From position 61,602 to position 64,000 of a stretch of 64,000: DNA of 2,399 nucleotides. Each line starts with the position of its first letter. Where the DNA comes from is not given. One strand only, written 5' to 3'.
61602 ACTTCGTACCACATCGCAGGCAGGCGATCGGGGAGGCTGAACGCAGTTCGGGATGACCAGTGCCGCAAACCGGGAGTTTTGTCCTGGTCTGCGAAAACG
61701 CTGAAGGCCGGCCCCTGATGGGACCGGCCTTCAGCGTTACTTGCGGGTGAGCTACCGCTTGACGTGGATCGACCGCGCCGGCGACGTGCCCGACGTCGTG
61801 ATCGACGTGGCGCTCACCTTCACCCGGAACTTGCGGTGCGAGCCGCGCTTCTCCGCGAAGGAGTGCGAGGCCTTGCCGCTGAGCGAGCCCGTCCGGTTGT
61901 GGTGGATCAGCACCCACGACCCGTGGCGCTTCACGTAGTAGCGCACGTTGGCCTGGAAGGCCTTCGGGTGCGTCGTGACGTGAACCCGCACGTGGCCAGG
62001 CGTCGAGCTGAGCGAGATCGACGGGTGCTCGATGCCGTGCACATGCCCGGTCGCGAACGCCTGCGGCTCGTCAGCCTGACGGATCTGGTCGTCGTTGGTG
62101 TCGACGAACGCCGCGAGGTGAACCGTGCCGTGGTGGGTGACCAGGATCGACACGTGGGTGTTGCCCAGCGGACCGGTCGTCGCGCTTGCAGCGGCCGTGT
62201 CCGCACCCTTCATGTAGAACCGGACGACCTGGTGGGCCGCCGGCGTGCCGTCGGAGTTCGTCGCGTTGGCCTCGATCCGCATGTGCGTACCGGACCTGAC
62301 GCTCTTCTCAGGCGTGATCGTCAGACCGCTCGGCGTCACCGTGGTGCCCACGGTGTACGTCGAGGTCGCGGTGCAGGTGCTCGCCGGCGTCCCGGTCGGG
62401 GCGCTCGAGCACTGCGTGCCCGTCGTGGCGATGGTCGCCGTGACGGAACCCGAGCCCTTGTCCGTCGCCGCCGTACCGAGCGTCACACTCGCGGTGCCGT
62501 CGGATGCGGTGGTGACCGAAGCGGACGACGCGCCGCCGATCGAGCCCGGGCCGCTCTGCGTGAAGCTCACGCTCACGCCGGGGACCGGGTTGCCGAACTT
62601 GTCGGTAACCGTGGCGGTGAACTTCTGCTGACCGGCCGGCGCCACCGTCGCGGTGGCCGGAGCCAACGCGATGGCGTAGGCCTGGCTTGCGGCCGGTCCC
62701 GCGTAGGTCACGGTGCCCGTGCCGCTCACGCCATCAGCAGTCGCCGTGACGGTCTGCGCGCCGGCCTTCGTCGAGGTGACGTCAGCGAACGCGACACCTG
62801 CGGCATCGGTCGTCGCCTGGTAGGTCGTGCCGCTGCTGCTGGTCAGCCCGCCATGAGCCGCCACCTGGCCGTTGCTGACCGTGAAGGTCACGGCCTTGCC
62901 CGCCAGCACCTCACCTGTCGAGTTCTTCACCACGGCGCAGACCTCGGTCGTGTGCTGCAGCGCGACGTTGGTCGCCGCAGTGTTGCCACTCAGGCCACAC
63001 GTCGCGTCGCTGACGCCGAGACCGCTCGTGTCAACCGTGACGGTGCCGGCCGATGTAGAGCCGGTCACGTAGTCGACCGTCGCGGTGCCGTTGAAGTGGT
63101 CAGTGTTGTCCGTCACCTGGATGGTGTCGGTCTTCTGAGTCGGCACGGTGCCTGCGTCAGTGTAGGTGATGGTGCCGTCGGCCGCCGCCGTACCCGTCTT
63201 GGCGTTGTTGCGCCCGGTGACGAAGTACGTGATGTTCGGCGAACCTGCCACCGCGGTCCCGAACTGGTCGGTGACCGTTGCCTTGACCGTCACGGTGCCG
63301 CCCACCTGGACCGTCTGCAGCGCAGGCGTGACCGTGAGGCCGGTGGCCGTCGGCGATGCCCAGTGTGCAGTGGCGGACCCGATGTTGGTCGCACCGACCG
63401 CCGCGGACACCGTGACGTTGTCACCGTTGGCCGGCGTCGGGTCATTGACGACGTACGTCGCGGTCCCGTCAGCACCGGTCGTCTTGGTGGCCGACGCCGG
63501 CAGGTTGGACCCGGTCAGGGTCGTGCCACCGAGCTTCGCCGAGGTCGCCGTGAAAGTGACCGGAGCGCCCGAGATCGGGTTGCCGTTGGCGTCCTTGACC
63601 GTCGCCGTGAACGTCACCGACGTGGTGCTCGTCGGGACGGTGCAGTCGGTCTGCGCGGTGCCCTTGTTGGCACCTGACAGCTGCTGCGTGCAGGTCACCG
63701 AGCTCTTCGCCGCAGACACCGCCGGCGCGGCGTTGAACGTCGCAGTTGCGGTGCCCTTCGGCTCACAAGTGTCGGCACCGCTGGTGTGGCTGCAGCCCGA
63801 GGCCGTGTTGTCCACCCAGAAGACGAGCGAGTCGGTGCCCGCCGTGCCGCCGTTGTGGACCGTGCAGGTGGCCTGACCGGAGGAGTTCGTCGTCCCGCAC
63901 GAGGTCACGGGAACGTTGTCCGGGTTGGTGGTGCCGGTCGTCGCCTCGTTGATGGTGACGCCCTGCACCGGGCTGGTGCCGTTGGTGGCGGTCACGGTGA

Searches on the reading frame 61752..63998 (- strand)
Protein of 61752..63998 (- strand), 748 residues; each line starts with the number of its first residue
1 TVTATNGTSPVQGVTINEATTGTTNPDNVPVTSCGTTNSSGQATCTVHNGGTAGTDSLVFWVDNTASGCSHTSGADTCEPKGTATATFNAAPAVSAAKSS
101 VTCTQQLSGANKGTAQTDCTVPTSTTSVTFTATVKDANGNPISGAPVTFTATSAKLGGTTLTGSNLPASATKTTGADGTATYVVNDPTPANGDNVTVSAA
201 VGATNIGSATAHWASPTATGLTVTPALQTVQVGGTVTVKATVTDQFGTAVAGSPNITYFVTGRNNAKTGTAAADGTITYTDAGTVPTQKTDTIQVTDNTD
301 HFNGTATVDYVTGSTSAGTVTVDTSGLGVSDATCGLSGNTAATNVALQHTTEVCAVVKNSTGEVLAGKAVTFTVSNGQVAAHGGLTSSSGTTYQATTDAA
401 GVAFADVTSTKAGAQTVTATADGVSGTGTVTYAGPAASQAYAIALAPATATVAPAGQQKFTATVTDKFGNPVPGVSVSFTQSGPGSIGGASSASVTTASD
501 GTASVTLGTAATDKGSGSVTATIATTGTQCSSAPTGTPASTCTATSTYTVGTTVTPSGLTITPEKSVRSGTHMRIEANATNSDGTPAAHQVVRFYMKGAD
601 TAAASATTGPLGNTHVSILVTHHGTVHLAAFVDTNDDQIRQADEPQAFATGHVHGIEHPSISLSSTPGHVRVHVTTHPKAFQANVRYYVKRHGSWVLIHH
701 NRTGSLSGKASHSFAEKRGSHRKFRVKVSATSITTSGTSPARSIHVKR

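Call 6: search_protein_families(library=pfam, proteins=[window:61752-63998:-], max_evalue=1)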
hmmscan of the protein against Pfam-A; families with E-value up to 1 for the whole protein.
window:61752-63998:- (748 aa): 5 families
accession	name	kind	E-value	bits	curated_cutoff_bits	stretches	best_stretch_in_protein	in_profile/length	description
PF02369.22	Big_1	-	1.1e-23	83.5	34.9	4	458-528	19-84/93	Bacterial Ig-like domain (group 1)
PF17789.7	MG4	-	1.7e-06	28.6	24.7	2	461-525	19-77/95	Macroglobulin domain MG4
PF09134.16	Invasin_D3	-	3.7e-06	27.8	33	3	442-525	6-84/98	Invasin, domain 3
PF24025.1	Ig_DR_A0283-like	-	0.022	15.5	27.1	0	122-154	2-33/102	DR_A0283-like, Ig-like domain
PF13115.11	YtkA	-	0.038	15.1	25.9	0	126-159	20-52/85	YtkA-like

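Call 7: search_protein_families(library=ncbifam, proteins=[window:61752-63998:-], max_evalue=1)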
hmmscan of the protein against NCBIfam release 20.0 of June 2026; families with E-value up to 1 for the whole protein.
window:61752-63998:- (748 aa): 0 families

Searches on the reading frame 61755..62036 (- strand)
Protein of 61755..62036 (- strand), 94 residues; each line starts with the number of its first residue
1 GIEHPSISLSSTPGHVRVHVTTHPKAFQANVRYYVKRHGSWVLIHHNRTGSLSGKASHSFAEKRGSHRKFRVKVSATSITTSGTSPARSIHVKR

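Call 64: search_protein_families(library=pfam, max_evalue=1, proteins=[window:61755-62036:-])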
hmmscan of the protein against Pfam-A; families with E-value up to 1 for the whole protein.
seq(94 aa): 1 family
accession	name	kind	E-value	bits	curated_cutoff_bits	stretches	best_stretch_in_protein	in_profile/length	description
PF17189.10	Glyco_hydro_30C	-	0.026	15.1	22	1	34-81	22-64/65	Glycosyl hydrolase family 30 beta sandwich domain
